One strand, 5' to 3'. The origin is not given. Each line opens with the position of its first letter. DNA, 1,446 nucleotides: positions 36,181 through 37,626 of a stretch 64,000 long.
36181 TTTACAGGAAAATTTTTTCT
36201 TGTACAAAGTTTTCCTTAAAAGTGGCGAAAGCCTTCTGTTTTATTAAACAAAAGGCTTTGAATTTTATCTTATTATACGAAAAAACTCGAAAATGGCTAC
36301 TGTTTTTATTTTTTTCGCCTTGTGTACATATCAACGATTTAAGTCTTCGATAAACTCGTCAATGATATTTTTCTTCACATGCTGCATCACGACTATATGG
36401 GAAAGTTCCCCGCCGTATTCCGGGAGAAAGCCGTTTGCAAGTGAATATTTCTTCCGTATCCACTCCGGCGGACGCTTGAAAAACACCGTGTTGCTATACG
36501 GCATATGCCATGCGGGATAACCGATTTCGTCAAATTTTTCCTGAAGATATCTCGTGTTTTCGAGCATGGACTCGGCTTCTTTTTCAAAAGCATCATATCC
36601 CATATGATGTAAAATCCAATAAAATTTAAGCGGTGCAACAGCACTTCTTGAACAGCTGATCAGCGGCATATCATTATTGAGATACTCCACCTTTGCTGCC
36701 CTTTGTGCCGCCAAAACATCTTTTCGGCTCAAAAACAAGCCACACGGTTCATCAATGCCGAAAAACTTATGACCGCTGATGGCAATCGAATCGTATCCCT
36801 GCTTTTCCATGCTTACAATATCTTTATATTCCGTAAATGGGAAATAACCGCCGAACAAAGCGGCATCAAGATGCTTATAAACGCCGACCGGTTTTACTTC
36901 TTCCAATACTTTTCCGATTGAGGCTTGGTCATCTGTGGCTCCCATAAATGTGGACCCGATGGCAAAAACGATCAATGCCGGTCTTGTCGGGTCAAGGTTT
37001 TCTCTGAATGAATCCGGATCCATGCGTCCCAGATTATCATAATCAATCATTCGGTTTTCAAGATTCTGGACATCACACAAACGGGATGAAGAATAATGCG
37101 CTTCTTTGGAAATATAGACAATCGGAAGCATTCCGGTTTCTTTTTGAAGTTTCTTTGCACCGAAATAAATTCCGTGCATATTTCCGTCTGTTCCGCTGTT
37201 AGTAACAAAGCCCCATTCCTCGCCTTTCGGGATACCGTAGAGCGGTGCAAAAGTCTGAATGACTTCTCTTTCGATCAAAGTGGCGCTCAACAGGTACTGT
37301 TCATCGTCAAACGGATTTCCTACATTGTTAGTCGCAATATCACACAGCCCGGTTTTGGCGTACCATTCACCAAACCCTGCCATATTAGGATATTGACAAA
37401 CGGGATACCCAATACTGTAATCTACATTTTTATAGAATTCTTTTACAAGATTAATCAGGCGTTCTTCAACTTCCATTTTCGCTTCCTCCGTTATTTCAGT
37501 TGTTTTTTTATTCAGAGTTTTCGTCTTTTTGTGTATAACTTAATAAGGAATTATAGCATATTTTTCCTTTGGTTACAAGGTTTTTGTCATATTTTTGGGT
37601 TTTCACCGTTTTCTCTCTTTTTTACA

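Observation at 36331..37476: PLP-dependent histidine-decarboxylase-like gene inside the surface-protein accessory block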

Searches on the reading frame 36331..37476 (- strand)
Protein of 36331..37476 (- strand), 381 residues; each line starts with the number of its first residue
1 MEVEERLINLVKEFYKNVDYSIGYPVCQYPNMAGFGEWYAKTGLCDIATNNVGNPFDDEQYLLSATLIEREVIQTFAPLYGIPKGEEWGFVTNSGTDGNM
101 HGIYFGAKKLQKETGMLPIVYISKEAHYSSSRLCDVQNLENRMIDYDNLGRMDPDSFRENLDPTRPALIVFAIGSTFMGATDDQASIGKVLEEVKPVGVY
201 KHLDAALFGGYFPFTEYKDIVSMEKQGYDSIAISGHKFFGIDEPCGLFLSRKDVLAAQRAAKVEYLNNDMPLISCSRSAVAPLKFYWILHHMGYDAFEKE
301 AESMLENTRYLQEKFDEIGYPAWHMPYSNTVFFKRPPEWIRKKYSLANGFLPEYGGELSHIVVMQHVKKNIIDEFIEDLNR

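Call 3: search_protein_families(library=pfam, proteins=[window:36331-37476:-], max_evalue=0.01)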
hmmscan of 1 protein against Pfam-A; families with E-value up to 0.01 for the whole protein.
window:36331-37476:- (381 aa): 2 families
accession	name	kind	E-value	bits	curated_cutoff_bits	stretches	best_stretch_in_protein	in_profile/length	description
PF00282.25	Pyridoxal_deC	-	7.3e-18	64.9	27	1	118-315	146-353/375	Pyridoxal-dependent decarboxylase conserved domain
PF00266.25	Aminotran_5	-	4.9e-06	26.2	21.5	1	71-240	47-204/371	Aminotransferase class-V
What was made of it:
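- Family and fold: PF00282 (call 3).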

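Call 4: search_protein_families(library=ncbifam, proteins=[window:36331-37476:-], max_evalue=0.01)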
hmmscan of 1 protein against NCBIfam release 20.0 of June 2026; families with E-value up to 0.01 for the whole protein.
window:36331-37476:- (381 aa): 6 families
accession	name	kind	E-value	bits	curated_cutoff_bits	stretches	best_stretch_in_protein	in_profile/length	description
NF002748.0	PRK02769.1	equivalog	2.4e-78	263.5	305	1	3-379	7-368/382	histidine decarboxylase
TIGR03812.1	tyr_de_CO2_Arch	equivalog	5.1e-35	121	299.4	1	61-380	53-373/375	tyrosine decarboxylase MfnA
NF052646.1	DABADecarRhbB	equivalog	2.3e-16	59.4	900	1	54-272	127-344/491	L-2,4-diaminobutyrate decarboxylase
TIGR01788.1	Glu-decarb-GAD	equivalog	3.6e-16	58.9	380.4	1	31-320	44-347/431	glutamate decarboxylase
TIGR03799.1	NOD_PanD_pyr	equivalog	0.00026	19.5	606.1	1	119-312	211-413/522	pyridoxal-dependent aspartate 1-decarboxylase PanP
TIGR03402.1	FeS_nifS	equivalog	0.0018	17.1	530.75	1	90-243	63-204/379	cysteine desulfurase NifS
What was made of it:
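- Closest known: Archaeal MfnA tyrosine/aspartate decarboxylase. Same: MfnA is the second-best NCBIfam hit (121 bits, call 4).
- It is in the same superfamily and of the same size as bacterial HDC, and NF002748 is its best NCBIfam hit (call 4).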

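Call 5: search_solved_structures(query=window:36331-37476:-, max_evalue=0.01, show_alignments=3)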
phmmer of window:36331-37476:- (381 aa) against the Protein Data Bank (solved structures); distinct sequences matched with E-value up to 0.01: 22.
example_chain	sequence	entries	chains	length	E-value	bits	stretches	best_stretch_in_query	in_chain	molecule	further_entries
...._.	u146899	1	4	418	4e-51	177.6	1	42-379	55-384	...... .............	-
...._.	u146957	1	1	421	8.9e-48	166.6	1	18-379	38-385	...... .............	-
8jij_A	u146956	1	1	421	8.9e-48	166.6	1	18-379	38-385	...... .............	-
7erv_A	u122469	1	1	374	8e-42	147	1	20-379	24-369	Histidine decarboxylase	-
7eru_A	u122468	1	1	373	2.7e-41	145.2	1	20-379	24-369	Histidine decarboxylase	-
7cig_A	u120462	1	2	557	1.7e-11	47.1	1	229-357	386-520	L-methionine decarboxylase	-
7cif_A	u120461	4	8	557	1.7e-11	47.1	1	229-357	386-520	L-methionine decarboxylase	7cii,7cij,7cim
5gp4_C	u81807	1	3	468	1.6e-10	43.9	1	31-319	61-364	Glutamate decarboxylase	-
3f9t_A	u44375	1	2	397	2.1e-10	43.6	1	68-380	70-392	L-tyrosine decarboxylase MfnA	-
6jy1_A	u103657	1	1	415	2.4e-10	43.4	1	68-380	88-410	L-tyrosine/L-aspartate decarboxylase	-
6m4y_A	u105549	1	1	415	3.8e-10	42.7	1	68-380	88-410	L-tyrosine/L-aspartate decarboxylase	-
6ldr_A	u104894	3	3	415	1.6e-09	40.6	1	68-380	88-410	L-tyrosine/L-aspartate decarboxylase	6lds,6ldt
5o5c_A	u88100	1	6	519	2.8e-07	33.2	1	62-267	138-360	Putative decarboxylase involved in desferrioxamine biosynthesis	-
7x4y_A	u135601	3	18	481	5.6e-05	25.7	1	152-328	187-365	Glutamate decarboxylase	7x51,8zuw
7x4r_A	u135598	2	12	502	6.2e-05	25.5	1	152-328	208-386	Glutamate decarboxylase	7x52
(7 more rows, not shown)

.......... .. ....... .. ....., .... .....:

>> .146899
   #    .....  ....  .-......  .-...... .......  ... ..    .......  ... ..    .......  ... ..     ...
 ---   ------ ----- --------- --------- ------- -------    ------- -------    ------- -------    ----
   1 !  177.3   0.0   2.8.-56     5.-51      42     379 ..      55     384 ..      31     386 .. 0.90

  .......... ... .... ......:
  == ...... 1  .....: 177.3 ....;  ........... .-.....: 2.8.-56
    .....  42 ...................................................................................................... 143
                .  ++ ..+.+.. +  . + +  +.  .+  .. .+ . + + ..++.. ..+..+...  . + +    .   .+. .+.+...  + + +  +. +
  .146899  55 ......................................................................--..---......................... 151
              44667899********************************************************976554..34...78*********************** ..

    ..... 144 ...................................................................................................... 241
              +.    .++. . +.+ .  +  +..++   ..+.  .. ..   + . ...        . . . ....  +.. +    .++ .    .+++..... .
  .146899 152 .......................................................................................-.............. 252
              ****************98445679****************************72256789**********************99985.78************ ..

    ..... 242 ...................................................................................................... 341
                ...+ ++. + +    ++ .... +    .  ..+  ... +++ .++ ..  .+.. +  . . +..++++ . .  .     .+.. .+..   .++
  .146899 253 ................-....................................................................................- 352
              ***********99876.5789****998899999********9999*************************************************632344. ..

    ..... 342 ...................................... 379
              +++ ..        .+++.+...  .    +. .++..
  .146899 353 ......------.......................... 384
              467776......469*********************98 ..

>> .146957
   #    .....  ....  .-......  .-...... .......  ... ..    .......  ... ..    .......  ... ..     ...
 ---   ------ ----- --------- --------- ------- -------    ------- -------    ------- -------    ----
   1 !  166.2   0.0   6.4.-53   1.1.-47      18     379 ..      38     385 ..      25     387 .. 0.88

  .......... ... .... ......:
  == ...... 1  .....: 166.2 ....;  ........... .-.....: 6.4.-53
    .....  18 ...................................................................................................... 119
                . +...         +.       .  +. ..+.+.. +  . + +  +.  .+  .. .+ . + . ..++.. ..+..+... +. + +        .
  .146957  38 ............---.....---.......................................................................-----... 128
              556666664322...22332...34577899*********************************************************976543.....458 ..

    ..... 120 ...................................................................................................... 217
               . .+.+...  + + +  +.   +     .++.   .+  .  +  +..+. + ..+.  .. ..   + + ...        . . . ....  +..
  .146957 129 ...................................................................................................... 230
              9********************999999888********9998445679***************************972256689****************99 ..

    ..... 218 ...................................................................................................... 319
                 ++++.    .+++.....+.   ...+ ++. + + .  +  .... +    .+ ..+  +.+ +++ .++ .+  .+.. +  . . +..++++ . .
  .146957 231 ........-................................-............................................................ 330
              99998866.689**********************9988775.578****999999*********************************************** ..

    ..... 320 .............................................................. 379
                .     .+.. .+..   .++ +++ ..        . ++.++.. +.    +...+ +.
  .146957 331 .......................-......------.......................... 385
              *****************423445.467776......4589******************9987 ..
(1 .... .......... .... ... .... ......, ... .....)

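Call 9: find_homologous_proteins(query=window:36331-37476:-, max_evalue=1e-10)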
Query window:36331-37476:- (381 aa): 2564 proteins with E <= 1e-10 among 4253 candidates; the best 120 are listed.
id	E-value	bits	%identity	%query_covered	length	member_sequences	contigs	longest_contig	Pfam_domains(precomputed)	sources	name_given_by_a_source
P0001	1.2e-263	892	100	100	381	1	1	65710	PF00282.26,PF00266.26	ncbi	-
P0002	5.2e-249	844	94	100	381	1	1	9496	PF00282.26,PF00266.26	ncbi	-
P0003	4.4e-246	834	93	99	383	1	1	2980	PF00282.26,PF00266.26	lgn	-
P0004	4.6e-246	834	92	100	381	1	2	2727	PF00282.26,PF00266.26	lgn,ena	-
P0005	3.6e-245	831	92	100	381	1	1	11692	PF00282.26,PF00266.26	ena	-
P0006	1.3e-243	826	91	100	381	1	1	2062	PF00282.26,PF00266.26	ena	-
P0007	4.5e-243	824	91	100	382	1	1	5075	PF00282.26,PF00266.26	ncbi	-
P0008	8.8e-243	823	91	100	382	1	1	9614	PF00282.26,PF00266.26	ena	-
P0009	1.3e-242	823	92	99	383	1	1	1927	PF00282.26,PF00266.26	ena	-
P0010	9.5e-242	820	92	99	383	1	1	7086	PF00282.26,PF00266.26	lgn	-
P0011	6.5e-241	817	91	99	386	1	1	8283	PF00282.26,PF00266.26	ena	-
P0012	3.2e-240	815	90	99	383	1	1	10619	PF00282.26,PF00266.26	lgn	-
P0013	7.6e-240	814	91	99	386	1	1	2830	PF00282.26,PF00266.26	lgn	-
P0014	1.5e-238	809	91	99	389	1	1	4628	PF00282.26,PF00266.26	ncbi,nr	ncbi:MAG: aminotransferase class V-fold PLP-dependent enzyme, partial [Clostridiales bacterium]|nr:a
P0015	2.1e-237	806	88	100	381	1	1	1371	PF00282.26,PF00266.26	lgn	-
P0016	3.5e-237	805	88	100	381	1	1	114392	PF00282.26,PF00266.26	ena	-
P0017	8.3e-236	800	88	100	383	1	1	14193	PF00282.26,PF00266.26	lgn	-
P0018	4.1e-233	792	87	100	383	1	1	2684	PF00282.26,PF00266.26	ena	-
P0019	8.2e-233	791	87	99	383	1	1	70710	PF00282.26,PF00266.26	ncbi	-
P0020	1.2e-231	787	87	99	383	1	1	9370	PF00282.26,PF00266.26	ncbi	-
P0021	1.8e-231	786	87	99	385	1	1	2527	PF00282.26,PF00266.26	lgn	-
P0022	1.0e-230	784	86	100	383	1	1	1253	PF00282.26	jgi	-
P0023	5.9e-230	781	85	99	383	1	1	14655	PF00282.26,PF00266.26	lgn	-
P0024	4.4e-229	778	85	99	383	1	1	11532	PF00282.26,PF00266.26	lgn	-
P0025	8.7e-229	777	84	100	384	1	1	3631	PF00282.26,PF00266.26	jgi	-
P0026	2.7e-228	776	85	99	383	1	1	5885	PF00282.26,PF00266.26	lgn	-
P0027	9.6e-228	774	85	100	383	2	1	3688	PF00282.26,PF00266.26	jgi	-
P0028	4.3e-227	772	85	100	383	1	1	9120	PF00282.26,PF00266.26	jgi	-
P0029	2.5e-226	769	85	100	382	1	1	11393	PF00282.26,PF00266.26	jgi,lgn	-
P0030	1.0e-225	767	83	99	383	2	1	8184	PF00282.26,PF00266.26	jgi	-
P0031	8.8e-225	764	85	99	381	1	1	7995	PF00282.26,PF00266.26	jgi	-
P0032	9.8e-225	764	83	100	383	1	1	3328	PF00282.26,PF00266.26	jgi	-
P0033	1.8e-223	760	84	99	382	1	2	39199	PF00282.26,PF00266.26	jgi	-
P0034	5.3e-223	758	84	100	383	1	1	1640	PF00282.26,PF00266.26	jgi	-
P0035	1.7e-222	757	82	100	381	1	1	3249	PF00282.26,PF00266.26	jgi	-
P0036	2.4e-222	756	82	99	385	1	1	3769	PF00282.26,PF00266.26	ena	-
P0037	2.9e-222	756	83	100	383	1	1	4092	PF00282.26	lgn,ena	-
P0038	6.9e-222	755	81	100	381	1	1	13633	PF00282.26,PF00266.26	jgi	-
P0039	1.4e-221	754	83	100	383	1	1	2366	PF00282.26,PF00266.26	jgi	-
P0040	2.3e-221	753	82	99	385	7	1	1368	PF00282.26,PF00266.26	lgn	-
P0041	3.9e-221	752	83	99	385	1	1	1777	PF00282.26,PF00266.26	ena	-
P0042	6.1e-221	752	83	100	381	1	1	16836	PF00282.26,PF00266.26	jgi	-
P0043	6.7e-221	751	82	100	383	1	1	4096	PF00282.26,PF00266.26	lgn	-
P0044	1.0e-220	751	82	100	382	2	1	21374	PF00282.26,PF00266.26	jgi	-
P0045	4.4e-220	749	82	99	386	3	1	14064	PF00282.26,PF00266.26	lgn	-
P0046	2.0e-219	747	82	99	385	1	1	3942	PF00282.26,PF00266.26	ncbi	-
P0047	3.4e-219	746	81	100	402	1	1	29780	PF00282.26,PF00266.26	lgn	-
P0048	6.7e-219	745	81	100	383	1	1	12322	PF00282.26,PF00266.26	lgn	-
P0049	1.1e-218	744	80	100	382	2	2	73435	PF00282.26,PF00266.26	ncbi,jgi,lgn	-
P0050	1.9e-218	743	82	100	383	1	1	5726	PF00282.26,PF00266.26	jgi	-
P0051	6.5e-218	742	81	100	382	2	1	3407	PF00282.26,PF00266.26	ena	-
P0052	1.3e-217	741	80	100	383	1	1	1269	PF00282.26,PF00266.26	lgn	-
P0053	1.6e-217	740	80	100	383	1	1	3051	PF00282.26,PF00266.26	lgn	-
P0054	1.9e-217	740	80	100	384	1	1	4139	PF00282.26,PF00266.26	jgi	-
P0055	3.3e-217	739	80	100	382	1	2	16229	PF00282.26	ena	-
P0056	1.0e-216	738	80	100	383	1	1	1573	PF00282.26,PF00266.26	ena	-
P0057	1.1e-216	737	80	100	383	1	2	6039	PF00282.26,PF00266.26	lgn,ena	-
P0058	1.8e-216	737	79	100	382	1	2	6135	PF00282.26,PF00266.26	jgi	-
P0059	2.8e-216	736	80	100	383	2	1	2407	PF00282.26,PF00266.26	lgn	-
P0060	8.9e-216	735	81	99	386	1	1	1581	PF00282.26,PF00266.26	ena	-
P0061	9.7e-216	734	81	99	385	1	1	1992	PF00282.26,PF00266.26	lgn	-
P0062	1.4e-215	734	79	100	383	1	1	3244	PF00282.26,PF00266.26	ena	-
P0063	4.0e-215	732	81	99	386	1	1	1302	PF00282.26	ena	-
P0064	2.0e-214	730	77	100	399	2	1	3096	PF00282.26,PF00266.26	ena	-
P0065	4.6e-214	729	79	99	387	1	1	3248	PF00282.26,PF00266.26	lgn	-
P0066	9.0e-214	728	80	99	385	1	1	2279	PF00282.26,PF00266.26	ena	-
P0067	2.2e-213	727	80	99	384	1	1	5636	PF00282.26,PF00266.26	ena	-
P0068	3.8e-213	726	79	99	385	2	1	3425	PF00282.26,PF00266.26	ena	-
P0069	3.2e-212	723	78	100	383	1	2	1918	PF00282.26,PF00266.26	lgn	-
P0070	3.6e-212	723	79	99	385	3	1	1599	PF00282.26,PF00266.26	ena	-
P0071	7.4e-212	722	78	100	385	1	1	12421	PF00282.26,PF00266.26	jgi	-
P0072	9.0e-212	721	80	99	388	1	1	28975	PF00282.26,PF00266.26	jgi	-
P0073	1.3e-211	721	78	99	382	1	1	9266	PF00282.26,PF00266.26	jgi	-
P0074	3.6e-211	719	78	100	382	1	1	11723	PF00282.26,PF00266.26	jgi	-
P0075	6.9e-211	718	77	99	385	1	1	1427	PF00282.26,PF00266.26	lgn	-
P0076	7.3e-211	718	78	99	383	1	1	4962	PF00282.26,PF00266.26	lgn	-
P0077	1.0e-209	715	78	100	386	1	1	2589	PF00282.26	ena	-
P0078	1.6e-209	714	79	99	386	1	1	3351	PF00282.26,PF00266.26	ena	-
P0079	1.6e-209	714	78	99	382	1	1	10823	PF00282.26,PF00266.26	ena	-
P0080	1.9e-209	714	78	99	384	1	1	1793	PF00282.26,PF00266.26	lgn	-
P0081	1.9e-209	714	79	100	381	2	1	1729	PF00282.26,PF00266.26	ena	-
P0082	3.9e-209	713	78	99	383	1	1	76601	PF00282.26,PF00266.26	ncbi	-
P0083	4.2e-209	713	78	99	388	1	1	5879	PF00282.26,PF00266.26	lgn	-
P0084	5.7e-209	712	78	100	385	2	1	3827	PF00282.26,PF00266.26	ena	-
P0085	6.0e-209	712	77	99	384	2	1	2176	PF00282.26,PF00266.26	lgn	-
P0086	1.1e-208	711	78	100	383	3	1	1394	PF00282.26,PF00266.26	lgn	-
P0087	1.6e-208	711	77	99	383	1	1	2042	PF00282.26,PF00266.26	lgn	-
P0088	2.3e-208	710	77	100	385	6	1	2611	PF00282.26,PF00266.26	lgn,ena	-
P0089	2.8e-208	710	78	99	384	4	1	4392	PF00282.26,PF00266.26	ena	-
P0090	3.6e-208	709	77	99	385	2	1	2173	PF00282.26,PF00266.26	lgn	-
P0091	3.9e-208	709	77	100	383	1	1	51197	PF00282.26,PF00266.26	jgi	-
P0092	6.8e-208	709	77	99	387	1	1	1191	PF00282.26,PF00266.26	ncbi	-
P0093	1.0e-207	708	77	100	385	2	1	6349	PF00282.26,PF00266.26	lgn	-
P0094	1.1e-207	708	77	99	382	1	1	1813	PF00282.26,PF00266.26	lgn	-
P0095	1.1e-207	708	77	99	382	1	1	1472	PF00282.26,PF00266.26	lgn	-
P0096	1.5e-207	707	77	99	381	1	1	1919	PF00282.26,PF00266.26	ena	-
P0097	3.0e-207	706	77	100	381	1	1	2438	PF00282.26,PF00266.26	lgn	-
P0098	3.6e-207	706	77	100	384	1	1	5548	PF00282.26,PF00266.26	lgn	-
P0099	5.8e-207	705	76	100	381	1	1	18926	PF00282.26,PF00266.26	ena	-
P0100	1.7e-206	704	77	99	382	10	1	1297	PF00282.26,PF00266.26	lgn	-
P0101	2.7e-206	703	76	99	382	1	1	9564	PF00282.26,PF00266.26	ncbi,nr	ncbi:MAG: aminotransferase class V-fold PLP-dependent enzyme [Lachnospiraceae bacterium]|nr:aminotra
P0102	3.1e-206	703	77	100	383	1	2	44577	PF00282.26,PF00266.26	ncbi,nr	ncbi:MAG: aminotransferase class V-fold PLP-dependent enzyme [Clostridia bacterium]|nr:aminotransfer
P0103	4.1e-206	703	78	99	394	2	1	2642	PF00282.26,PF00266.26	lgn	-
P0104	4.8e-206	702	77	99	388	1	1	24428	PF00282.26,PF00266.26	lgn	-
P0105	4.9e-206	702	77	99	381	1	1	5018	PF00282.26,PF00266.26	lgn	-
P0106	5.7e-206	702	76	100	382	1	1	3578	PF00282.26,PF00266.26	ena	-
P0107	5.8e-206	702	77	99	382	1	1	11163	PF00282.26,PF00266.26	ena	-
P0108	7.1e-206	702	79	99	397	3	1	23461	PF00282.26,PF00266.26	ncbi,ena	-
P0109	7.4e-206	702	77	99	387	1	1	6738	PF00282.26,PF00266.26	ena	-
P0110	7.8e-206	702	75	99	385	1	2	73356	PF00282.26,PF00266.26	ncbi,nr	ncbi:MAG: aminotransferase class V-fold PLP-dependent enzyme [Clostridia bacterium]|nr:aminotransfer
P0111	7.9e-206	702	77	99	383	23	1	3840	PF00282.26,PF00266.26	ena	-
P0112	1.2e-205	701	76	100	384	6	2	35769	PF00282.26,PF00266.26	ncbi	-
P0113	2.2e-205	700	76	99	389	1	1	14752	PF00282.26,PF00266.26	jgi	-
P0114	4.8e-205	699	76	99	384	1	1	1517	PF00282.26,PF00266.26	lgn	-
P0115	6.4e-205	699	77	100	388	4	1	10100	PF00282.26,PF00266.26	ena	-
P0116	6.7e-205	699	77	100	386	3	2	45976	PF00282.26,PF00266.26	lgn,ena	-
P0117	1.4e-204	698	75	99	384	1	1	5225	PF00282.26,PF00266.26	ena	-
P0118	1.7e-204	697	77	99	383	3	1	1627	PF00282.26,PF00266.26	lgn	-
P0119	1.8e-204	697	77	99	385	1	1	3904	PF00282.26,PF00266.26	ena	-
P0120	2.2e-204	697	76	99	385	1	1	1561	PF00282.26,PF00266.26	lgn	-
